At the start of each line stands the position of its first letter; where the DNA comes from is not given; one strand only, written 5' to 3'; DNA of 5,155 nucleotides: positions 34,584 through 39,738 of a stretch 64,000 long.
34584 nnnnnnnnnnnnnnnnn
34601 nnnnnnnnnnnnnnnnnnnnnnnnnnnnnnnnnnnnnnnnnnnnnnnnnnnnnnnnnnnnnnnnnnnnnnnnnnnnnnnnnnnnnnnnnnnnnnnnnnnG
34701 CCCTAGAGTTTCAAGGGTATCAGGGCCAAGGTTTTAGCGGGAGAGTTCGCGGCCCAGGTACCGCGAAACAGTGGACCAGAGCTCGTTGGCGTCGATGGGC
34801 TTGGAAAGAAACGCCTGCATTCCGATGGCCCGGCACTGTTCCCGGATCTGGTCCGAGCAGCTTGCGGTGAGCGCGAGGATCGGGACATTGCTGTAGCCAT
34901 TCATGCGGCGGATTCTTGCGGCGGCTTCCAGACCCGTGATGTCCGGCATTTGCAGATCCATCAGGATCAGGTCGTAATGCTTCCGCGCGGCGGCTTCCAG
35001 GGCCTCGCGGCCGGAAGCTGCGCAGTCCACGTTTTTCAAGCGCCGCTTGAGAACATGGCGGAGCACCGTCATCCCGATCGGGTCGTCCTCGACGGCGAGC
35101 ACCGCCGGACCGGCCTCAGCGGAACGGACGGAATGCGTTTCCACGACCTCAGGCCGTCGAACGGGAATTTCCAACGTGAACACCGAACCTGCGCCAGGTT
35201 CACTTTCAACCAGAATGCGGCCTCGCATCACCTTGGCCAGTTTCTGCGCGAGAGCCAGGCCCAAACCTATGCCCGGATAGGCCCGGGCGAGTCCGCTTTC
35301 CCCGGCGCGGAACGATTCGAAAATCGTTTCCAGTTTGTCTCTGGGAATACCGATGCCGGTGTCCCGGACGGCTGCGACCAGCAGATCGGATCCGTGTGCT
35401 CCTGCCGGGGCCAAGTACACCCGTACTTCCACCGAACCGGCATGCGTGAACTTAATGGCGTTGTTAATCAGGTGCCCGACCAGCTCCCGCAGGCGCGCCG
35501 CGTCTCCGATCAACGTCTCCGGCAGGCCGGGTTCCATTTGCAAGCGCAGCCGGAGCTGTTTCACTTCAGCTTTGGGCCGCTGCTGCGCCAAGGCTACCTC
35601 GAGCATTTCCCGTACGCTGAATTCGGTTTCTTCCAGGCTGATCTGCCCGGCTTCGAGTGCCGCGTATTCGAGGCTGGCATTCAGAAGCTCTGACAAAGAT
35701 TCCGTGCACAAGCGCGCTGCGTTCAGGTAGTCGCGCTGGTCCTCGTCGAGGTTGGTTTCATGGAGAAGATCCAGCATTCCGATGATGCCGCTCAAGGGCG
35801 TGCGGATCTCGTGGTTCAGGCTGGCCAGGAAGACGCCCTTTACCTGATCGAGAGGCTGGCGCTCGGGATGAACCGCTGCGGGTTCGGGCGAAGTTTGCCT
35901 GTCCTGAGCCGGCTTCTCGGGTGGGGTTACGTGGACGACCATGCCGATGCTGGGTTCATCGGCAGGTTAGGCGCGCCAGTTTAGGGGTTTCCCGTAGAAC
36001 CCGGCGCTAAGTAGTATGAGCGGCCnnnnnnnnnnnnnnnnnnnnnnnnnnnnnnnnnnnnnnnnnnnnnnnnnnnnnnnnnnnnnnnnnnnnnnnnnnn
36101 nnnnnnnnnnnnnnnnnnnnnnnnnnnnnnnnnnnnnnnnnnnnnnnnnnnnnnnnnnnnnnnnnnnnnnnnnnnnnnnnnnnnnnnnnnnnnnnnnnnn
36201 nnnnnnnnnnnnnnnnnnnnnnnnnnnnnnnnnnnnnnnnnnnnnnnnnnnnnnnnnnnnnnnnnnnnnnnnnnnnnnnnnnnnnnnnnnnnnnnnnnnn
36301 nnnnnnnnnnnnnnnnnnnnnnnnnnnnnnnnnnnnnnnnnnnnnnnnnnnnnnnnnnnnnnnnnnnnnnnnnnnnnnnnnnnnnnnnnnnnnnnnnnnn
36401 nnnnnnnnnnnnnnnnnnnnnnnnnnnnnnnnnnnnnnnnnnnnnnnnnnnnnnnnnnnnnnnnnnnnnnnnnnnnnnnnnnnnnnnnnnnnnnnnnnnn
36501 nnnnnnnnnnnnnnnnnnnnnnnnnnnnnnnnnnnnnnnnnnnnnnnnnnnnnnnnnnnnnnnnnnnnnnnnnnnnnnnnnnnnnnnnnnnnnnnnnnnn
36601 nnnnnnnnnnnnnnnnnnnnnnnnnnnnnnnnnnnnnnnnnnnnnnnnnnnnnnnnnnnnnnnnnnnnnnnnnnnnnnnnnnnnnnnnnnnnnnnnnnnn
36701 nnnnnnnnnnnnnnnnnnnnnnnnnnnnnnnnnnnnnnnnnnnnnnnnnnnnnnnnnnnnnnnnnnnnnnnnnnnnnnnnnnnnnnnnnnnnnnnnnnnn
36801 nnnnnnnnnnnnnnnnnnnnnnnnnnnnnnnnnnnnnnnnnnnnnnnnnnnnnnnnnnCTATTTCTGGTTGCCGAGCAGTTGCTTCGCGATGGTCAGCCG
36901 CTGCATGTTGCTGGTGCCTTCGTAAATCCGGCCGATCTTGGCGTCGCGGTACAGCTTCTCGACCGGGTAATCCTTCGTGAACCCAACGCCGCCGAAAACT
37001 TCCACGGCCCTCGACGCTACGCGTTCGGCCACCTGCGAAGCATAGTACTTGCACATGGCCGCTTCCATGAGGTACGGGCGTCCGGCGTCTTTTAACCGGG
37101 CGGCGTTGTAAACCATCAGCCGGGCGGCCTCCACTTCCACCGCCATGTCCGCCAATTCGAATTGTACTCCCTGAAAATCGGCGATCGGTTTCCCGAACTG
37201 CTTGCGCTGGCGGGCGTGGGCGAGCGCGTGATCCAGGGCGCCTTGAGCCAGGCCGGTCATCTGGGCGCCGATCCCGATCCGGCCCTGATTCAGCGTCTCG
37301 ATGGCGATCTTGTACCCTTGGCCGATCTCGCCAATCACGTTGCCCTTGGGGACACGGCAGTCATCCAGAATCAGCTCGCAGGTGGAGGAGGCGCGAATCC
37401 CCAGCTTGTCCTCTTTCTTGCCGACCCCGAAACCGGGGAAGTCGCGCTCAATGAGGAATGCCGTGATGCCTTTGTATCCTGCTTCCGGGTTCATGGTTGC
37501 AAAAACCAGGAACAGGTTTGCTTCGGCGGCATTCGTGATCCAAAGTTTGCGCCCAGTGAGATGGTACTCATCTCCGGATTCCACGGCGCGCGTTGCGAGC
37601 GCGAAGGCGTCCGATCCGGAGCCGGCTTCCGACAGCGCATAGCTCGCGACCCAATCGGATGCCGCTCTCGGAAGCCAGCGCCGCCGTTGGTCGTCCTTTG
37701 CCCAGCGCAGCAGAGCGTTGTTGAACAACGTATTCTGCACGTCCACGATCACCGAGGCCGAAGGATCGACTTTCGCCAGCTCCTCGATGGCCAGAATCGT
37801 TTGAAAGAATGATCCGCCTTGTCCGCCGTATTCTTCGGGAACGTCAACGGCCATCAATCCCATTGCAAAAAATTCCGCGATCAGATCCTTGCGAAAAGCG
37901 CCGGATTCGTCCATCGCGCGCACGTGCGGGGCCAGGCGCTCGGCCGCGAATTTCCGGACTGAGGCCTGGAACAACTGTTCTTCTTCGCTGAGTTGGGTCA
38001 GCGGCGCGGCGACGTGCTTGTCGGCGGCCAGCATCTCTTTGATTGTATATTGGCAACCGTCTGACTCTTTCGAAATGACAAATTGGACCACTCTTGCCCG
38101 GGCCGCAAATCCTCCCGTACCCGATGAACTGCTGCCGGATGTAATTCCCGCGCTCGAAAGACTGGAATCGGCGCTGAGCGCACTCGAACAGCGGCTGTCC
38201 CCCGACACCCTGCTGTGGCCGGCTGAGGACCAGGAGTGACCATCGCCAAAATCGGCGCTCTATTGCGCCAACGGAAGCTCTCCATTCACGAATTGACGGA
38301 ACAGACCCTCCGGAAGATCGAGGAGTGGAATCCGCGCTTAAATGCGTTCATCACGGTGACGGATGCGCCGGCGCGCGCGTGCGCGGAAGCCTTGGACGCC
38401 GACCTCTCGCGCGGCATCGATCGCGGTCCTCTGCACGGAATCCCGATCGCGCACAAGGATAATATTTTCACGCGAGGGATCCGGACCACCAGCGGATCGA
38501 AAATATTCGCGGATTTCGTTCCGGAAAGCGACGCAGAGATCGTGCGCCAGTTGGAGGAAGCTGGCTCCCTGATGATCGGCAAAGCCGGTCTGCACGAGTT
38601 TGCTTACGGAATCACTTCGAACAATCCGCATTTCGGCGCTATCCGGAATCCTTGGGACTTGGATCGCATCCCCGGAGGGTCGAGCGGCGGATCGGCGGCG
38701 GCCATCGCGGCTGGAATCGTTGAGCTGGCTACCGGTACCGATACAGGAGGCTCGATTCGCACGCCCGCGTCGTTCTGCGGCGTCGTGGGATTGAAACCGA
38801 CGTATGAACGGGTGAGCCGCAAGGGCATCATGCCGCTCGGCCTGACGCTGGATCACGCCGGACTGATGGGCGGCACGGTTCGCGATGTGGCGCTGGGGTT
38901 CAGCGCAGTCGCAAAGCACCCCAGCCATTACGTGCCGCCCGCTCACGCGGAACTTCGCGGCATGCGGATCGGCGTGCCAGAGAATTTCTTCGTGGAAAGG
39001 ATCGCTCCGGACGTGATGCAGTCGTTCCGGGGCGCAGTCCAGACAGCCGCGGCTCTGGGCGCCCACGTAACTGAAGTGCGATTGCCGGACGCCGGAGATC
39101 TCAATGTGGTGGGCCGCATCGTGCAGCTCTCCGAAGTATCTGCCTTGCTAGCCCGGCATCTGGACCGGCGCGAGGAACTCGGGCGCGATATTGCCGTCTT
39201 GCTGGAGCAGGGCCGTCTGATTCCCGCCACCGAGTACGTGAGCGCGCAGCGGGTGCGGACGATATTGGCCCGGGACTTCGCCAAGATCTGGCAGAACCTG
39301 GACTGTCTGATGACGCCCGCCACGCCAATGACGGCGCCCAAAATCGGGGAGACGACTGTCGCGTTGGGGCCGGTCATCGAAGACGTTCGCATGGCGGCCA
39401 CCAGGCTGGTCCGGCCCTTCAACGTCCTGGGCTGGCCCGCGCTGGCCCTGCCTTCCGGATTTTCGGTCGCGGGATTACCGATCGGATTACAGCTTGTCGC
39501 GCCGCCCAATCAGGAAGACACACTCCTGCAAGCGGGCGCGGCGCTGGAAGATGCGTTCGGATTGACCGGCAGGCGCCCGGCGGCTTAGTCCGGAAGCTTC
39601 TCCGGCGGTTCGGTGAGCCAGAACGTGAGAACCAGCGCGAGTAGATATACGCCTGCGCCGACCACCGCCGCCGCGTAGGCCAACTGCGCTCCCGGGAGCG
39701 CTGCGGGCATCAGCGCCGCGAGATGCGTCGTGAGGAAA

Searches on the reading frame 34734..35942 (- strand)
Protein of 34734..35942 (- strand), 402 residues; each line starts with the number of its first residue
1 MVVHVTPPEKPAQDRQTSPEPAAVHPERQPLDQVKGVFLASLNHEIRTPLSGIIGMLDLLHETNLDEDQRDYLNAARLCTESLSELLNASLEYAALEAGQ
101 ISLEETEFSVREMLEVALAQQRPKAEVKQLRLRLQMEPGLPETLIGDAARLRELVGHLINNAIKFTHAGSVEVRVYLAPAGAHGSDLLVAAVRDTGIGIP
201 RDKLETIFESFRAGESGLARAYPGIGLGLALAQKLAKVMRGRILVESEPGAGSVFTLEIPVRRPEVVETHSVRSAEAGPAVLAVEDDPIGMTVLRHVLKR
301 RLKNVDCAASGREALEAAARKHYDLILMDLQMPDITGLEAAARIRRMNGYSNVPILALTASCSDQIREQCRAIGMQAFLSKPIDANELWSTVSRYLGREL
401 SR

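Call 12: search_protein_families(library=pfam, max_evalue=0.00001, proteins=[window:34734-35942:-])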
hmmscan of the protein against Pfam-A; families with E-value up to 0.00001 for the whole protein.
window:34734-35942:- (402 aa): 3 families
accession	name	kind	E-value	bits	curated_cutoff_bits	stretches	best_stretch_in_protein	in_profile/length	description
PF02518.31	HATPase_c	-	9.4e-26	90.9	26.4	1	146-262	1-110/111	Histidine kinase-, DNA gyrase B-, and HSP90-like ATPase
PF00072.30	Response_reg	-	1.5e-25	90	30.2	1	281-392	1-110/111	Response regulator receiver domain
PF00512.31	HisKA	-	2.2e-17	63.3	26.9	1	35-99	2-66/66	His Kinase A (phospho-acceptor) domain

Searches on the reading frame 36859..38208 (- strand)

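Call 12: search_protein_families(library=pfam, max_evalue=0.00001, proteins=[window:36859-38208:-])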
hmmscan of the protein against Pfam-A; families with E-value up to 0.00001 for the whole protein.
window:36859-38208:- (449 aa): 4 families
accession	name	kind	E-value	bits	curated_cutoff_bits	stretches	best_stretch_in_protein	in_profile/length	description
PF00441.29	Acyl-CoA_dh_1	-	9.8e-57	191.8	22.4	1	296-445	1-150/150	Acyl-CoA dehydrogenase, C-terminal domain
PF02771.21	Acyl-CoA_dh_N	-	8.6e-34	116.7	22.9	1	74-184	1-111/113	Acyl-CoA dehydrogenase, N-terminal domain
PF08028.16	Acyl-CoA_dh_2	-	1.8e-27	96.7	22.7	1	311-433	1-133/134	Acyl-CoA dehydrogenase, C-terminal domain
PF02770.24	Acyl-CoA_dh_M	-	6.6e-23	81.1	33.3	1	190-284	2-97/97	Acyl-CoA dehydrogenase, middle domain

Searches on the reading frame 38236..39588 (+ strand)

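Call 12: search_protein_families(library=pfam, max_evalue=0.00001, proteins=[window:38236-39588:+])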
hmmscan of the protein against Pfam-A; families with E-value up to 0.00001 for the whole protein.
window:38236-39588:+ (450 aa): 1 family
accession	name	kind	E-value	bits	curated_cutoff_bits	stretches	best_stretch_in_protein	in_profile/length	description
PF01425.27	Amidase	-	8.1e-114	381.5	27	1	19-431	1-445/445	Amidase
